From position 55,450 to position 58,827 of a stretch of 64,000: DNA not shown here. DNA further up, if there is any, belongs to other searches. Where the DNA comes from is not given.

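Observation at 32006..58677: Super-cluster of four pairs, each a giant double-CxxCH protein plus a twin-arginine partner, from families with no assigned function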

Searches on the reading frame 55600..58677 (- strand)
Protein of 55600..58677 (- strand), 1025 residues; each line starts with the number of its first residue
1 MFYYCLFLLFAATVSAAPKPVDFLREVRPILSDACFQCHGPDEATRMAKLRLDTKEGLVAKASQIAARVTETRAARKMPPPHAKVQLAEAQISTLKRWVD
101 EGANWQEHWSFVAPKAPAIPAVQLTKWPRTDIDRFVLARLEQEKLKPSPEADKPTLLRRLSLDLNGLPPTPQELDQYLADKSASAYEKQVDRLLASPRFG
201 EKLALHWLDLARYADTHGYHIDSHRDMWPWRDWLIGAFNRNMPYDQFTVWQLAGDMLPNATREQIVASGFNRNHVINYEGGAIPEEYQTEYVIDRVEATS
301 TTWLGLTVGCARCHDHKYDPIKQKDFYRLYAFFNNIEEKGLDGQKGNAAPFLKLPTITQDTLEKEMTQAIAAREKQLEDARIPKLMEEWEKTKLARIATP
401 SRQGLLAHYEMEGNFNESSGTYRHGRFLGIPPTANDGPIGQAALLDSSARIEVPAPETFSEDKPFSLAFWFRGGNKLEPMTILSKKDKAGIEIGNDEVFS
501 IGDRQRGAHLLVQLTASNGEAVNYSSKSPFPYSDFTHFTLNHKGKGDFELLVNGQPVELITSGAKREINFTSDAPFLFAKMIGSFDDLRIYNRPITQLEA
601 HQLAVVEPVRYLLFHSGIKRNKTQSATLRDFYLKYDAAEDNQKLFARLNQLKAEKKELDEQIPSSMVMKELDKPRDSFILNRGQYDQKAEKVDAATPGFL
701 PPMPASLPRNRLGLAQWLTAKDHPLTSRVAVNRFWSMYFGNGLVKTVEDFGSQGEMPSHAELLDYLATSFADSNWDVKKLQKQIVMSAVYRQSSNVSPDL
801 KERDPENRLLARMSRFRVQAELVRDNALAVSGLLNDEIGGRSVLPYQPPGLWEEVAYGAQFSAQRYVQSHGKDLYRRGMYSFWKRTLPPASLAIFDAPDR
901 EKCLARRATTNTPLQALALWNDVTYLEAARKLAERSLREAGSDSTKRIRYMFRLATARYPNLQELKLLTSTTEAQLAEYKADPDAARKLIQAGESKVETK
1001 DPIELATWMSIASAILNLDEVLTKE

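Call 3: search_protein_families(library=pfam, proteins=[window:55600-58677:-], max_evalue=0.001)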
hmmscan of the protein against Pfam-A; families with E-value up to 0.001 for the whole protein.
window:55600-58677:- (1025 aa): 4 families
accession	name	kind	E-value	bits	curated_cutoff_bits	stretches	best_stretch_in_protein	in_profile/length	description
PF07587.16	PSD1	-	3.7e-99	331.5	28.5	1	710-970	1-242/244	Protein of unknown function (DUF1553)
PF07583.16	PSCyt2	-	1.3e-90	303.4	29.8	1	132-337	2-208/209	Protein of unknown function (DUF1549)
PF13385.13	Laminin_G_3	-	2.8e-09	37.7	27.6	1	447-599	3-149/151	Concanavalin A-like lectin/glucanases superfamily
PF07635.16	PSCyt1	-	8.2e-07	30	22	1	35-81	1-58/59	Planctomycete cytochrome C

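Call 65: search_protein_families(library=pfam, proteins=[window:55600-58677:-], max_evalue=10)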
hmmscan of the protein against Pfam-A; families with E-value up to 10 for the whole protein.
window:55600-58677:- (1025 aa): 8 families
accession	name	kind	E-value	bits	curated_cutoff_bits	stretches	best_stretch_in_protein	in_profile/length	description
PF07587.16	PSD1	-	3.7e-99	331.5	28.5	1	710-970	1-242/244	Protein of unknown function (DUF1553)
PF07583.16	PSCyt2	-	1.3e-90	303.4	29.8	1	132-337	2-208/209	Protein of unknown function (DUF1549)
PF13385.13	Laminin_G_3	-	2.8e-09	37.7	27.6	1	447-599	3-149/151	Concanavalin A-like lectin/glucanases superfamily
PF07635.16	PSCyt1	-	8.2e-07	30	22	1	35-81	1-58/59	Planctomycete cytochrome C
PF13442.11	Cytochrome_CBB3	-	0.0037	18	27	1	28-98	7-67/68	Cytochrome C oxidase, cbb3-type, subunit III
PF22297.1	PccH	-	0.14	12.7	24.4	1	25-54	4-32/133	PccH Cytochrome c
PF14376.11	Haem_bd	-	0.33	11.3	27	0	25-42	32-49/133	Haem-binding domain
PF09699.15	Paired_CXXCH_1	-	0.37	10.9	20.6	1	29-44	3-18/41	Doubled CXXCH motif (Paired_CXXCH_1)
